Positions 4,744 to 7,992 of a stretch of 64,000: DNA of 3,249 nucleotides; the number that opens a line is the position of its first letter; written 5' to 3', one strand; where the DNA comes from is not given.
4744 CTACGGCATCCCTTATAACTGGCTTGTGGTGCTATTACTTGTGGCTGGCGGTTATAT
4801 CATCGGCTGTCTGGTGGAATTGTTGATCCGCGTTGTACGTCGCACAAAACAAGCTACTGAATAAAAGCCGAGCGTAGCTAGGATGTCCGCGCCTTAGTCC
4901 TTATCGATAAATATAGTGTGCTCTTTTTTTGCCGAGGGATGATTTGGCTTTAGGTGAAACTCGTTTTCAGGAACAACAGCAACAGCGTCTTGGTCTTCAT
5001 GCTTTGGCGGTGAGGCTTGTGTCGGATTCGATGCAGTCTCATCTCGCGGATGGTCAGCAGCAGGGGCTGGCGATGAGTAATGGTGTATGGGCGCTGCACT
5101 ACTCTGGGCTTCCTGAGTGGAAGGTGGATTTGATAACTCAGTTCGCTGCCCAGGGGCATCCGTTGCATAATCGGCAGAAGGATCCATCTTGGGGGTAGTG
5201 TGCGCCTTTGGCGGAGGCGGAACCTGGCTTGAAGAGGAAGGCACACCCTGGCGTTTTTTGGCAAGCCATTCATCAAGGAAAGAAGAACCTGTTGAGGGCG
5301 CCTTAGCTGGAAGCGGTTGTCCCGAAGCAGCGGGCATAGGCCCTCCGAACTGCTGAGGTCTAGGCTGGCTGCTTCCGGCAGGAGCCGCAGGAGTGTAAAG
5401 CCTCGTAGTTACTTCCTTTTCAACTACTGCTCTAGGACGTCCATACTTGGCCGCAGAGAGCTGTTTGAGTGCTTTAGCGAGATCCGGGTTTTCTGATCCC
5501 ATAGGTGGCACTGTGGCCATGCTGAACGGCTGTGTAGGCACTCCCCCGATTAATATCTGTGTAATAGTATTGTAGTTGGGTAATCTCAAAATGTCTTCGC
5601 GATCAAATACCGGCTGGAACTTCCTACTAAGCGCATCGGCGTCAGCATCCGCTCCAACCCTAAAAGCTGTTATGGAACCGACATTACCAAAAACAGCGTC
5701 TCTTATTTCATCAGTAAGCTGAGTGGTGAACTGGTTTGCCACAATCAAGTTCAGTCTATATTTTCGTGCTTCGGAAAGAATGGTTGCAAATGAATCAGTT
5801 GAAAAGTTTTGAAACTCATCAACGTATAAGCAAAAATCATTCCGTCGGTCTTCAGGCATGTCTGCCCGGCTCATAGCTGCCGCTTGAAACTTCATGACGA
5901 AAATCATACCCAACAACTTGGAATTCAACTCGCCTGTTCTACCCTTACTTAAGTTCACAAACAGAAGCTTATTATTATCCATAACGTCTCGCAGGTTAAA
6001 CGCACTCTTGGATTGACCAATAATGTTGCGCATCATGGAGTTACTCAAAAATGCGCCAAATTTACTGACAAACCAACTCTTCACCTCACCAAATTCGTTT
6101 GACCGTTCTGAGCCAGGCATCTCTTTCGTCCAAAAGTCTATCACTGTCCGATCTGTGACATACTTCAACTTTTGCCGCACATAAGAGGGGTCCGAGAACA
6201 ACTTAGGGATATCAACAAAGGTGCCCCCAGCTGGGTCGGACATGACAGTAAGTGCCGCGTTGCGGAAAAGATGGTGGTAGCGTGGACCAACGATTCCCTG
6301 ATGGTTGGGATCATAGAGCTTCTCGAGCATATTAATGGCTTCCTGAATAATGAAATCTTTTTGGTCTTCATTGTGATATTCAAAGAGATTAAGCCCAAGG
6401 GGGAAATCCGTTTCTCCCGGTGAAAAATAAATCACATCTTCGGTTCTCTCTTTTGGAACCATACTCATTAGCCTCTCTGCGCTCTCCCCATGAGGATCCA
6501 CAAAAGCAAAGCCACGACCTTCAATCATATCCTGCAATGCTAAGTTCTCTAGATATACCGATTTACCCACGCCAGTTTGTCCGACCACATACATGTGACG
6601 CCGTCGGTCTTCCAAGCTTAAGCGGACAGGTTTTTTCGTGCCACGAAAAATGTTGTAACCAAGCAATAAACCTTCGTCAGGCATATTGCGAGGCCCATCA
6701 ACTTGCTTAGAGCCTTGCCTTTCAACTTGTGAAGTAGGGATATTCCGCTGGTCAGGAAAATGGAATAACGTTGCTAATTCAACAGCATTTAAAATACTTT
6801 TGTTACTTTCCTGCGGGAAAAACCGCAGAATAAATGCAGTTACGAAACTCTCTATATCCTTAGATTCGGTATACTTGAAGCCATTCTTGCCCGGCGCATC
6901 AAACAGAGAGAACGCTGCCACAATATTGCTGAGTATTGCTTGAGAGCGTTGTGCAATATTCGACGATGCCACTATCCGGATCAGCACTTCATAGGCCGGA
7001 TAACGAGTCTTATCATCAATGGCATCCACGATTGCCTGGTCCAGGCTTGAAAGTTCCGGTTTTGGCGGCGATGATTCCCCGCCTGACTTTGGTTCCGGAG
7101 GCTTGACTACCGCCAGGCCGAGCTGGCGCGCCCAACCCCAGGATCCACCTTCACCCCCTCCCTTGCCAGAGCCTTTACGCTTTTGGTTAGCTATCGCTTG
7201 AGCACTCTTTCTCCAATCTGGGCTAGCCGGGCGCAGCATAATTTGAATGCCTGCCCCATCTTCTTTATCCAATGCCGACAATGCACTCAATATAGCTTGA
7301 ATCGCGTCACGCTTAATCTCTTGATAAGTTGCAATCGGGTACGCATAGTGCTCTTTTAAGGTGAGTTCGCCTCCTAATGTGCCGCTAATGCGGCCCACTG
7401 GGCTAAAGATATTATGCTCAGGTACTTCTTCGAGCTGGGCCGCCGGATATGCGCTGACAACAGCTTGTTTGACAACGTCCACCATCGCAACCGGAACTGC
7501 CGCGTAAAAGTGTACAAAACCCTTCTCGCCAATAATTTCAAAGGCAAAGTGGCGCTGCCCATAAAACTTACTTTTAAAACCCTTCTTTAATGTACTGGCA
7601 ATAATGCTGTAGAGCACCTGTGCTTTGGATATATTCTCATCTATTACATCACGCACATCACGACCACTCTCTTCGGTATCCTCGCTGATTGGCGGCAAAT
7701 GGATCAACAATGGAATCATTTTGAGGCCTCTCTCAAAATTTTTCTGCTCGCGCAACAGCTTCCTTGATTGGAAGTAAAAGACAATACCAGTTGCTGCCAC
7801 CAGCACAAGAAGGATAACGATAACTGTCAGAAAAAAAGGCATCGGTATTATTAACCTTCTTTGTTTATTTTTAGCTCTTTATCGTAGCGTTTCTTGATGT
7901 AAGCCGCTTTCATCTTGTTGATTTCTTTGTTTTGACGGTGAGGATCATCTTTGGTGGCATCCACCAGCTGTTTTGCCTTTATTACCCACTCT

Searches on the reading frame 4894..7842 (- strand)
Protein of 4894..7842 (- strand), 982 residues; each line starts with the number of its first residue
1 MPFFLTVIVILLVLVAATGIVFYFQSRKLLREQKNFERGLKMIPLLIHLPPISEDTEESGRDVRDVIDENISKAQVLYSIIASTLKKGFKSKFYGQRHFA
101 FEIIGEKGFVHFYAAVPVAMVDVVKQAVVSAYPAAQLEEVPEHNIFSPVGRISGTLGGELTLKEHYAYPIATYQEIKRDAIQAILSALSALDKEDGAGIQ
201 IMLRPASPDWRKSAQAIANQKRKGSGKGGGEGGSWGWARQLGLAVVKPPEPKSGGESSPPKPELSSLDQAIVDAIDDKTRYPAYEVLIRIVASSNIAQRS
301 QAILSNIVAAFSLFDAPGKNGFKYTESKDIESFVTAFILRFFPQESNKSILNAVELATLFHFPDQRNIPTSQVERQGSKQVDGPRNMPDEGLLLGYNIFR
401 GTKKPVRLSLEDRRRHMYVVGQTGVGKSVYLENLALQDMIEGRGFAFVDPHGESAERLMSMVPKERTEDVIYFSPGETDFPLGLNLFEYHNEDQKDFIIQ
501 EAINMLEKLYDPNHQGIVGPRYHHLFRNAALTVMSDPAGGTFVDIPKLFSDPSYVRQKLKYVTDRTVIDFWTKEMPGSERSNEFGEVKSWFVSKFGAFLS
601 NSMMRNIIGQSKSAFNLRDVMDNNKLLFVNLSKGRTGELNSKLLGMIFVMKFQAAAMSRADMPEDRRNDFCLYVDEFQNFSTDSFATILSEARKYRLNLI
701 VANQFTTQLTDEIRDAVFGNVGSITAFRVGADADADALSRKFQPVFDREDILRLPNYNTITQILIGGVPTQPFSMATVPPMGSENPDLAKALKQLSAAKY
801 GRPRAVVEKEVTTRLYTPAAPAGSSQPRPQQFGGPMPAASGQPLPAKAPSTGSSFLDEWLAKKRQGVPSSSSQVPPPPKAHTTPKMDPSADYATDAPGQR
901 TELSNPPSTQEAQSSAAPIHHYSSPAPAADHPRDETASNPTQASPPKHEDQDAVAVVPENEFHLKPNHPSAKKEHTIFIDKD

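Call 107: search_protein_families(library=pfam, proteins=[window:4894-7842:-], max_evalue=0.001)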
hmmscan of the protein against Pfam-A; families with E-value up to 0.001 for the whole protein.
window:4894-7842:- (982 aa): 3 families
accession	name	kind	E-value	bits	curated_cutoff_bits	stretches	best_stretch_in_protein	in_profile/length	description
PF02534.20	T4SS-DNA_transf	-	6e-06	25.8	20.1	1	581-712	220-347/468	Type IV secretory system Conjugative DNA transfer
PF13401.12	AAA_22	-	1.5e-05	25.7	27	0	413-462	4-54/130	AAA domain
PF01935.23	DUF87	-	4e-05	24.2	23.2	1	400-500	8-103/220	Helicase HerA, central domain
